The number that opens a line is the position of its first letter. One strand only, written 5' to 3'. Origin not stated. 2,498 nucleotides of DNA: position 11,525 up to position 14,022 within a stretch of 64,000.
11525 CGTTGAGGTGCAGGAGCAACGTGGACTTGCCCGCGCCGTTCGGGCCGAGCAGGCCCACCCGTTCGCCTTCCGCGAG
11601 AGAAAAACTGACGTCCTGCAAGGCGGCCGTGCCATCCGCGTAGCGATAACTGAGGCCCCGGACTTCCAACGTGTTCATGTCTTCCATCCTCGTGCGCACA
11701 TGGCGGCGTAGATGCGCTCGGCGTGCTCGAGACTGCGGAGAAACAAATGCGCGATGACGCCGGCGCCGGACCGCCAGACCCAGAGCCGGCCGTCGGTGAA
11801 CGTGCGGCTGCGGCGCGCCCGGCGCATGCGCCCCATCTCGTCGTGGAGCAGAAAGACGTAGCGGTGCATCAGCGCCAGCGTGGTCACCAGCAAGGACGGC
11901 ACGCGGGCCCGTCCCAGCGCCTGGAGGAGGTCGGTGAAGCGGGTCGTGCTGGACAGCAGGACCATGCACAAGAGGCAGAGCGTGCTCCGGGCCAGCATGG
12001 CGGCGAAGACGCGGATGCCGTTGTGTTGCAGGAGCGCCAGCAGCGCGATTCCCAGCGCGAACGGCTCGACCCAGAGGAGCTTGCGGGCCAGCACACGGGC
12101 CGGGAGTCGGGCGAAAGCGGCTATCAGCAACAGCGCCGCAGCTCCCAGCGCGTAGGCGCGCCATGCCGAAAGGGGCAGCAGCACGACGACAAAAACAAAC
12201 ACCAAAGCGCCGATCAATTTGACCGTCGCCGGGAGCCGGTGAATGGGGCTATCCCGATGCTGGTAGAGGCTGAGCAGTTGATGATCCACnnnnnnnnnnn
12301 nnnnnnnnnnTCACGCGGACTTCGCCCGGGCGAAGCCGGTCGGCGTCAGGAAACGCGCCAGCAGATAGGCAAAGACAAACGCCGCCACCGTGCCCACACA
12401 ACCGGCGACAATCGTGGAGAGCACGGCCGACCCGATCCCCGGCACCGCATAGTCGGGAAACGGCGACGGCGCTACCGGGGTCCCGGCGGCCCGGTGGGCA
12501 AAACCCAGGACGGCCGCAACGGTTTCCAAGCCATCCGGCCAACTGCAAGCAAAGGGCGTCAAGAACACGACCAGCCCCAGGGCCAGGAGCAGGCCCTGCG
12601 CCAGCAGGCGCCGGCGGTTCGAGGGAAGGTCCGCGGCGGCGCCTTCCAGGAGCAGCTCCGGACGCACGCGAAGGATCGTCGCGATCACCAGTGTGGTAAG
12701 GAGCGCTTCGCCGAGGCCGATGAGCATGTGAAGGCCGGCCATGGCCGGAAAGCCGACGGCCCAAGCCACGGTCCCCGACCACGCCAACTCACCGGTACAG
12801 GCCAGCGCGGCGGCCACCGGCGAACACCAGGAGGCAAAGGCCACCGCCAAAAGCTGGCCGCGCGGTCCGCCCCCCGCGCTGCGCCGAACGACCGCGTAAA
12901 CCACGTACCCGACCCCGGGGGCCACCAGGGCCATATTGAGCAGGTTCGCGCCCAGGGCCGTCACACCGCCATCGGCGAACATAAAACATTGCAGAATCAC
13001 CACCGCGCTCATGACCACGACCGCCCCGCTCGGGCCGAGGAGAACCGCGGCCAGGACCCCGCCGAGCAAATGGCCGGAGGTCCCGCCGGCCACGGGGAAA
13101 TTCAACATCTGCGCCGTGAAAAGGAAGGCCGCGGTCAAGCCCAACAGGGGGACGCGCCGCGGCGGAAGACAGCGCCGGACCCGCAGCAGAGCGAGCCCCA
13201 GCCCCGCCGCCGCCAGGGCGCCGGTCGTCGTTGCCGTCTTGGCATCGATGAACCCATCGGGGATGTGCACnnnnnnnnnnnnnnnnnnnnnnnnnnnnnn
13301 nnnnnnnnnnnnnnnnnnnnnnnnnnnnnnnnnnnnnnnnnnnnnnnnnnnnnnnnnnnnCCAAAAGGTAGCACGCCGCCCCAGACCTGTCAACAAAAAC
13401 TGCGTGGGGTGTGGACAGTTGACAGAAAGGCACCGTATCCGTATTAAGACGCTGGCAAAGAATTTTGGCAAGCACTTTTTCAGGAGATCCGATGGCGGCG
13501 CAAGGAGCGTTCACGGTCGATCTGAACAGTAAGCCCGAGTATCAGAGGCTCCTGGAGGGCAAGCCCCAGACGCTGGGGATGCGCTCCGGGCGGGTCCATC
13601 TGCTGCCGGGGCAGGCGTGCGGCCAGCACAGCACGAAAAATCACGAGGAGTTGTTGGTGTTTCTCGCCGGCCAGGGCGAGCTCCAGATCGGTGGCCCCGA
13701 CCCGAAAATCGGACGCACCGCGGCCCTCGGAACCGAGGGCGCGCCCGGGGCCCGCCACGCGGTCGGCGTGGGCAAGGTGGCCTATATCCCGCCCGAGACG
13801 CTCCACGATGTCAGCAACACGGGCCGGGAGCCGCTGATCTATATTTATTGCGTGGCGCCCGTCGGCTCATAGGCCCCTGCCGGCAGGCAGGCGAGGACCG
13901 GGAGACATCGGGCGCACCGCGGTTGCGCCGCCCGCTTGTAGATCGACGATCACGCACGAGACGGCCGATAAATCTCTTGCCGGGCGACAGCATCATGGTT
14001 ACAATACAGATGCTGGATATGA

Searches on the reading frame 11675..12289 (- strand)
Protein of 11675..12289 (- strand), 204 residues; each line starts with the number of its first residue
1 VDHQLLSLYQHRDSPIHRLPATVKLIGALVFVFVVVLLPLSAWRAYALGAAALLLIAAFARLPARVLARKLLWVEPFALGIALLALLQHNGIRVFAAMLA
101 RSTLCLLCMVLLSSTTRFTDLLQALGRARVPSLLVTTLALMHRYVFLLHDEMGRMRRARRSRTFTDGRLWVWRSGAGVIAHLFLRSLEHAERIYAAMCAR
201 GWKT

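Call 11: search_protein_families(library=pfam, proteins=[window:11675-12289:-], max_evalue=0.01)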
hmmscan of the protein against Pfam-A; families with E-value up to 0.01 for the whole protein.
window:11675-12289:- (204 aa): 1 family
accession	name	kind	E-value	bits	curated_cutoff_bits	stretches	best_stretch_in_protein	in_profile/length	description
PF02361.21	CbiQ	-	3.5e-30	105.7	25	1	14-204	3-210/216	Cobalt transport protein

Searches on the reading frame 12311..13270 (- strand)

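Call 11: search_protein_families(library=pfam, proteins=[window:12311-13270:-], max_evalue=0.01)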
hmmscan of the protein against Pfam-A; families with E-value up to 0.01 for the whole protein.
window:12311-13270:- (319 aa): 2 families
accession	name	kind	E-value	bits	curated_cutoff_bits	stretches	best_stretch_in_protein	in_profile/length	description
PF01891.21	CbiM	-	2.2e-55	188.1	23.1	1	2-206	1-205/205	Cobalt uptake substrate-specific transmembrane region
PF13190.11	PDGLE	-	3e-14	53.1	27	1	220-308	1-100/102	PDGLE domain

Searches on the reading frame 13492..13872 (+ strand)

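Call 79: search_protein_families(library=pfam, proteins=[window:13492-13872:+], max_evalue=0.01)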
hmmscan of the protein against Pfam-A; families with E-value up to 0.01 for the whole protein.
window:13492-13872:+ (126 aa): 2 families
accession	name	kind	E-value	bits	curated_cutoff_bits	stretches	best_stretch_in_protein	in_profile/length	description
PF07883.17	Cupin_2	-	3.3e-10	40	27.2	1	34-118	2-67/70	Cupin domain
PF00190.28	Cupin_1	-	0.0089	16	22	0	26-121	29-113/151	Cupin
